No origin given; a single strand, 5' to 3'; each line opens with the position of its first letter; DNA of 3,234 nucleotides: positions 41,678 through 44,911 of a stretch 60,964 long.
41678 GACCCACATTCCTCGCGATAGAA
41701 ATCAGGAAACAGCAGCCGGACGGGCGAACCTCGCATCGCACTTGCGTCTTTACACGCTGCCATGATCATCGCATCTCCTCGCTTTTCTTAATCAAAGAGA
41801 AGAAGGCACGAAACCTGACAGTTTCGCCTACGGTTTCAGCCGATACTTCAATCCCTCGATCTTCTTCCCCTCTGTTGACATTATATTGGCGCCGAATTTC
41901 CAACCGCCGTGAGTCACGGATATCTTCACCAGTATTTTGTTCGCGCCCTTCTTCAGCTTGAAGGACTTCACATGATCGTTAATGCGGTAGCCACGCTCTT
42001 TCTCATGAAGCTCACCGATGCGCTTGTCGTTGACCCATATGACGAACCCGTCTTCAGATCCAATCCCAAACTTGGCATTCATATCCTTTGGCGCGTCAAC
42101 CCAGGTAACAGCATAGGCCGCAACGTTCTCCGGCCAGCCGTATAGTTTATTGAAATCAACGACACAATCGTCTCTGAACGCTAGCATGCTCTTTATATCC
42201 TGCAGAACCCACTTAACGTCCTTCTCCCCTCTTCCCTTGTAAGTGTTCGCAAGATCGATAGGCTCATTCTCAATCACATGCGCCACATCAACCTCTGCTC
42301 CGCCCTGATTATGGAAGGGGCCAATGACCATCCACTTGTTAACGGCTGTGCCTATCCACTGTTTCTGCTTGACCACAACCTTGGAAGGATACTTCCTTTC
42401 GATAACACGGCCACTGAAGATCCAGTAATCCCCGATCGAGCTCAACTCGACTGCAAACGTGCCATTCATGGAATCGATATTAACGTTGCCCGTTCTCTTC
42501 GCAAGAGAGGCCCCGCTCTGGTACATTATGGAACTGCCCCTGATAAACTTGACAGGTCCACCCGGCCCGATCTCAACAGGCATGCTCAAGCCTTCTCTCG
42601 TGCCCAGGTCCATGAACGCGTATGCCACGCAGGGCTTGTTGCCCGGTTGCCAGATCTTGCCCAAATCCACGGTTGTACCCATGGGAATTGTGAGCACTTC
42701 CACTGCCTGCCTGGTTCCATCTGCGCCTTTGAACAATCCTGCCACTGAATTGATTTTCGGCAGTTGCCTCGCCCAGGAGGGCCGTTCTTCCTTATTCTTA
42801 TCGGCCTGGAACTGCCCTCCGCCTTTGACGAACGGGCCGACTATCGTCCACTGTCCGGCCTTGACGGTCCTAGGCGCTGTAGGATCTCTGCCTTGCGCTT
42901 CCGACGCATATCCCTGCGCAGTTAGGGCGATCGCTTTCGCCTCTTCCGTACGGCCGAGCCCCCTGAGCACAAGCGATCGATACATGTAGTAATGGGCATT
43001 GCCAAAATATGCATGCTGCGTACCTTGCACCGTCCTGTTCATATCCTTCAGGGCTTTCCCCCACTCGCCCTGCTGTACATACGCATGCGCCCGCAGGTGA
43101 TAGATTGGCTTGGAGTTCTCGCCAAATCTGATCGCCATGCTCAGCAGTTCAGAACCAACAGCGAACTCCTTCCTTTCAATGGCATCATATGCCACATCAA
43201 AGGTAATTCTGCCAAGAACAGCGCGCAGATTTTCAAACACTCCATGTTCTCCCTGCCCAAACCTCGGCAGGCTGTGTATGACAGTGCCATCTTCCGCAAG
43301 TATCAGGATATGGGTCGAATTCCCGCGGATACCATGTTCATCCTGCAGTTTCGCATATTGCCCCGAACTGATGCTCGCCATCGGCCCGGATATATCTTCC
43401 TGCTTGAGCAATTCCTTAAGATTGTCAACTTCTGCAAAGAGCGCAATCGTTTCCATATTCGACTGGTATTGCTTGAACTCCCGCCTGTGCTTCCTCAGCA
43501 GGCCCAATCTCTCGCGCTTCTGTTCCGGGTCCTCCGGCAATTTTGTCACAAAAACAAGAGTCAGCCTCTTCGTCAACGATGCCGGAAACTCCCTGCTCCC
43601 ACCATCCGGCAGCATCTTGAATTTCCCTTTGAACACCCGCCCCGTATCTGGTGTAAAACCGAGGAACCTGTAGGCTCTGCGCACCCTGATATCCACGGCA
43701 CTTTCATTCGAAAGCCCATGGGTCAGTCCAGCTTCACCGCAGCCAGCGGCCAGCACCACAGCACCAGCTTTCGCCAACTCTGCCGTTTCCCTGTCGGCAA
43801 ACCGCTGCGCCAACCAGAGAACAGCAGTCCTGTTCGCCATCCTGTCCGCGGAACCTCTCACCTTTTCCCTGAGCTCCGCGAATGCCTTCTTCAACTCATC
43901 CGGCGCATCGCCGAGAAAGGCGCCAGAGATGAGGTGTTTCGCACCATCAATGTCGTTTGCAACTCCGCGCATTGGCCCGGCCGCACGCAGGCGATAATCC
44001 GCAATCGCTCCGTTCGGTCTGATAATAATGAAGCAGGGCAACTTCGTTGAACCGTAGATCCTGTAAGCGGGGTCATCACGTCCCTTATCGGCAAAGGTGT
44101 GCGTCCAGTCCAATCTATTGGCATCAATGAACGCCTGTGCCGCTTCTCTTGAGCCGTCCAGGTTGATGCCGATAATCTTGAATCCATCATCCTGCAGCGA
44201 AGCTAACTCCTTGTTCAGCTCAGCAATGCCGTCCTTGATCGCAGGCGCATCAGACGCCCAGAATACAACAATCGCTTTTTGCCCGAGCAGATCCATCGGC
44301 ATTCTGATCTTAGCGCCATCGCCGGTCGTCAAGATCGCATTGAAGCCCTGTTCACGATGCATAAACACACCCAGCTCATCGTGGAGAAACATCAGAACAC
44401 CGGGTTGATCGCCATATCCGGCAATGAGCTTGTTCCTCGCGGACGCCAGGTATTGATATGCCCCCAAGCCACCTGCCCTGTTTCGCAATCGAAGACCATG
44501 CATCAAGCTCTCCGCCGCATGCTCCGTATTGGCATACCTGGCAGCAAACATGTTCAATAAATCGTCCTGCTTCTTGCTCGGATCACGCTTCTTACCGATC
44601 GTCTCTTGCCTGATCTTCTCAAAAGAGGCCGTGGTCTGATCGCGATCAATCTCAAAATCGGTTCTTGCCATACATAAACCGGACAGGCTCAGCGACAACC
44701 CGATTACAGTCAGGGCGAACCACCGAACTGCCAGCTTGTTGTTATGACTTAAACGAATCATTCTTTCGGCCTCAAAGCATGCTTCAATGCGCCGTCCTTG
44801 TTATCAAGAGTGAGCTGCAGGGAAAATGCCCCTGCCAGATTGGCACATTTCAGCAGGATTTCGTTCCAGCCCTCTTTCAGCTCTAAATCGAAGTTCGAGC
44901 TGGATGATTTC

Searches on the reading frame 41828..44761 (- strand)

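Call 7: search_protein_families(library=pfam, proteins=[window:41828-44761:-])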
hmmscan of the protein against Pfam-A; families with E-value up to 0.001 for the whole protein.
window:41828-44761:- (977 aa): 2 families
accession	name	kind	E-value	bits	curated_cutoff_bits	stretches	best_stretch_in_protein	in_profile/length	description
PF00578.27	AhpC-TSA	-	2.5e-10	40.8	26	1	144-254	10-122/124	AhpC/TSA family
PF13905.12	Thioredoxin_8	-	1.5e-09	38.5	27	1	163-253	4-94/94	Thioredoxin-like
